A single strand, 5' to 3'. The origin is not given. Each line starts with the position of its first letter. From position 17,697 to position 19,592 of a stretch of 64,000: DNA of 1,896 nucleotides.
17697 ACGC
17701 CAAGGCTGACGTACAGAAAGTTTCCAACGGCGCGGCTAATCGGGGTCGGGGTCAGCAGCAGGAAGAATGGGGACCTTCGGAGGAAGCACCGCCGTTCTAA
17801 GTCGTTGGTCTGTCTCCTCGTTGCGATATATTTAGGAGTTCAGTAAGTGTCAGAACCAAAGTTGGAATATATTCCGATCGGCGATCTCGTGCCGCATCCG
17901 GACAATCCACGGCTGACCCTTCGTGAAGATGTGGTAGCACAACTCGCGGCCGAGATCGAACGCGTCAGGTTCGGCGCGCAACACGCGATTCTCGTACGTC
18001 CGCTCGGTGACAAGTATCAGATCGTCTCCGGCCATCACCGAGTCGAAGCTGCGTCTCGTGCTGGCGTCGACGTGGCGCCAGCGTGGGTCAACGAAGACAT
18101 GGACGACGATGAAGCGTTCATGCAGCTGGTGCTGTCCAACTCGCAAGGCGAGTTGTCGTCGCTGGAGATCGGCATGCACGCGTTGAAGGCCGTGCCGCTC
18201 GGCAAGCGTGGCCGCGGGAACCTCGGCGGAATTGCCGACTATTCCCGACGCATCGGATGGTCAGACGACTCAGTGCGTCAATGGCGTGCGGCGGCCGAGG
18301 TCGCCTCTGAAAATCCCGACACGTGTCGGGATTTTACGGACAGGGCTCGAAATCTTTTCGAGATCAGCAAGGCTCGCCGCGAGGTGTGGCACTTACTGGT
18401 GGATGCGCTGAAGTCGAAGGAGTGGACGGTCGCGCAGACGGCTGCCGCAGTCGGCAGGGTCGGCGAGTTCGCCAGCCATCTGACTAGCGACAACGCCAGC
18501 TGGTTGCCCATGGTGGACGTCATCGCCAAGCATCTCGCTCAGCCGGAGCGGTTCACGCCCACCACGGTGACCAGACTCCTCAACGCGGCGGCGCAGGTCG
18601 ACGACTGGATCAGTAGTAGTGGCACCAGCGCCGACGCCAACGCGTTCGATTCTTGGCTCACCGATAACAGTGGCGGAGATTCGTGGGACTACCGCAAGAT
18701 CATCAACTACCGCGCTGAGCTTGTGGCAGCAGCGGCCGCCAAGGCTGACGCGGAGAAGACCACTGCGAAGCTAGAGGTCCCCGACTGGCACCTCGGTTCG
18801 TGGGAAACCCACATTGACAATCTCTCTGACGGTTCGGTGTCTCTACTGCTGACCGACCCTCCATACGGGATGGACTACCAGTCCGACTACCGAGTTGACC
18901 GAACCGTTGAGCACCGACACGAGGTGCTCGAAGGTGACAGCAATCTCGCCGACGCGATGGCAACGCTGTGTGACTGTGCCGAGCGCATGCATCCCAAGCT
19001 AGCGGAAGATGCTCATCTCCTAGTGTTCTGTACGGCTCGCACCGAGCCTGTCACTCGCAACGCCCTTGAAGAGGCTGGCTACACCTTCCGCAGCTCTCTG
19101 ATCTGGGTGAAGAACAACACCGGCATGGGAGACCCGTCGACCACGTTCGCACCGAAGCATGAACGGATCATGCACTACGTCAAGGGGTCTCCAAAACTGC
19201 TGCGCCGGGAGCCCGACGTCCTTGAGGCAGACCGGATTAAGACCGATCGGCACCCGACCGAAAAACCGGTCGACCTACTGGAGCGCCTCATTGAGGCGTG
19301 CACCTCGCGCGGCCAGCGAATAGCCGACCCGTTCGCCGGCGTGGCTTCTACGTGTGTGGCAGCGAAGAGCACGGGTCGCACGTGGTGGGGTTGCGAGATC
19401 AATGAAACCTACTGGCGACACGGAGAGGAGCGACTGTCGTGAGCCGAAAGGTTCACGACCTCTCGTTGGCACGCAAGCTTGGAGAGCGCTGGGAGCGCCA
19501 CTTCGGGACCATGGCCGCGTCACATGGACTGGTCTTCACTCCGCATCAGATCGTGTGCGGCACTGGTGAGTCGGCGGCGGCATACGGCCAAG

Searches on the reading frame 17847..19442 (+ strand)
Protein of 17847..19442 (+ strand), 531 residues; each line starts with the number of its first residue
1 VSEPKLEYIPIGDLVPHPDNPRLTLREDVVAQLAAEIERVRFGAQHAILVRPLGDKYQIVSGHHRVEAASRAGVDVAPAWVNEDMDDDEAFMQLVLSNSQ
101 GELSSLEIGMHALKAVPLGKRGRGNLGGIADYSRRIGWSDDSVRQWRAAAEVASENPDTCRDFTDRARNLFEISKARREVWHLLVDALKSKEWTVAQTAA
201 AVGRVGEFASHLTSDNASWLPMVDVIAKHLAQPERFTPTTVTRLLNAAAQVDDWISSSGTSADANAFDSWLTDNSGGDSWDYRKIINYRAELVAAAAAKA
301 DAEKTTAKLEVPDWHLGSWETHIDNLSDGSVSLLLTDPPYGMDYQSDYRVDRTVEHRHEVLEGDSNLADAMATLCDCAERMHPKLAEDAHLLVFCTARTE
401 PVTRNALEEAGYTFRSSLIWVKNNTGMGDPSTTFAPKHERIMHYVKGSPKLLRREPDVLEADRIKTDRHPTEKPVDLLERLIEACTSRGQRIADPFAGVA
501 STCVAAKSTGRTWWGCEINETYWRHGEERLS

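Call 72: search_protein_families(library=phrogs, proteins=[window:17847-19442:+], max_evalue=0.00001)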
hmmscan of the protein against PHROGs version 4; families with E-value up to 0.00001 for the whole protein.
window:17847-19442:+ (531 aa): 19 families
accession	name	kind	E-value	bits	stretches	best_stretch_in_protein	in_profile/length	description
phrog_67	-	other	5e-44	152.5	1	324-531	136-344/743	DNA methyltransferase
phrog_498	-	other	7e-44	151.4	2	324-529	216-419/633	DNA methyltransferase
phrog_3008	-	other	6.1e-18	66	1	462-530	143-211/244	DNA methyltransferase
phrog_3264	-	DNA, RNA and nucleotide metabolism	2.6e-16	61.2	1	6-113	49-154/337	ParB-like partition protein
phrog_4715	-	DNA, RNA and nucleotide metabolism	2e-15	57.2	1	5-108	146-248/630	ParB-like partition protein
phrog_620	-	DNA, RNA and nucleotide metabolism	2.3e-12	48.5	1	3-91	6-88/217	ParB-like partition protein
phrog_23085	-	unknown function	2.4e-11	44.4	1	457-522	27-97/138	-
phrog_18293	-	other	7.9e-11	43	1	465-530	42-107/119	methyltransferase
phrog_6218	-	DNA, RNA and nucleotide metabolism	2.2e-10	41.3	1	8-96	7-95/506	ParB-like partition protein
phrog_6952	-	other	1.6e-09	38.9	1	467-521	112-166/181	DNA methyltransferase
phrog_8071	-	DNA, RNA and nucleotide metabolism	3.3e-09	37.5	1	5-104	6-99/389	ParB-like partition protein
phrog_723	-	DNA, RNA and nucleotide metabolism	6.1e-08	33.7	1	5-105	12-109/223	ParB-like partition protein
phrog_940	-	DNA, RNA and nucleotide metabolism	2.1e-07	31.5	1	5-103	5-97/388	nuclease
phrog_6025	-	other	6.6e-07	30.1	1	320-425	20-113/192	DNA methyltransferase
phrog_18056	-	DNA, RNA and nucleotide metabolism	9.5e-07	29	1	5-100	2-90/387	ParB-like partition nuclease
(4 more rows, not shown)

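Call 73: search_dna_similar(query=window:17847-19442:+, collection=phages, mode=protein, max_rows=8)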
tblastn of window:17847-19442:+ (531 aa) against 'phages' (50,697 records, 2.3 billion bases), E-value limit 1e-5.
Records with a match: 994; places in all: 1032; records where one place covers at least 80% of the query: 0.
Best place of each record, by identity: <60% 994.
By first word of the organism name: Gordonia 157; Streptococcus 139; Mycobacterium 97; Staphylococcus 60; Escherichia 50; Burkholderia 40; Vibrio 39; Lactococcus 38; Bacteriophage 27; Ralstonia 27; and 91 more.
By host as written in the record: Gordonia terrae 3612 131; - 82; Mycobacterium smegmatis mc2 155 51; Lactococcus lactis 27; Staphylococcus aureus 24; Ralstonia solanacearum 22; Mycobacterium smegmatis mc#155 17; Flavobacterium sp. LMO6 15; and 369 more.
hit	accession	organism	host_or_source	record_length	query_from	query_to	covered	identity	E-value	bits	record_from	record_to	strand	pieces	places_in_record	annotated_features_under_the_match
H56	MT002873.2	Tenacibaculum phage JQ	Tenacibaculum geojense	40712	319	530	40%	35.8%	3e-32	138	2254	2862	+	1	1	site-specific DNA-methyltransferase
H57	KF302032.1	Pseudoalteromonas phage HS5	Pseudoalteromonas sp. str. H105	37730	329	530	34%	42.0%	3e-28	150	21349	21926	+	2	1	record has no annotation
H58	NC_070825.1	Pseudoalteromonas phage HS5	Pseudoalteromonas sp. str. H105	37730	329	530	34%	42.0%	3e-28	150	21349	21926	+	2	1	methyltransferase | site-specific DNA-methyltransferase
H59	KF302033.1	Pseudoalteromonas phage HS1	Pseudoalteromonas sp. str. H105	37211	329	530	34%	42.0%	3e-28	150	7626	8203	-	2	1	record has no annotation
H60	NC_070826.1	Pseudoalteromonas phage HS1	Pseudoalteromonas sp. str. H105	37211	329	530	34%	42.0%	3e-28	150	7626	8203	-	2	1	methyltransferase | DNA methylase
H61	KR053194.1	Gordonia phage GAL1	Gordonia alkanivorans strain CON72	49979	333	531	37%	37.6%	6e-14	81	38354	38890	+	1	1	putative DNA methyltransferase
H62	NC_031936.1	Gordonia phage GAL1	Gordonia alkanivorans strain CON72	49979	333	531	37%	37.6%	6e-14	81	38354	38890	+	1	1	site-specific DNA-methyltransferase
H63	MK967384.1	Gordonia phage Sidious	Gordonia terrae 3612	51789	330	531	38%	36.5%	3e-14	82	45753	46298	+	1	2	65: methyltransferase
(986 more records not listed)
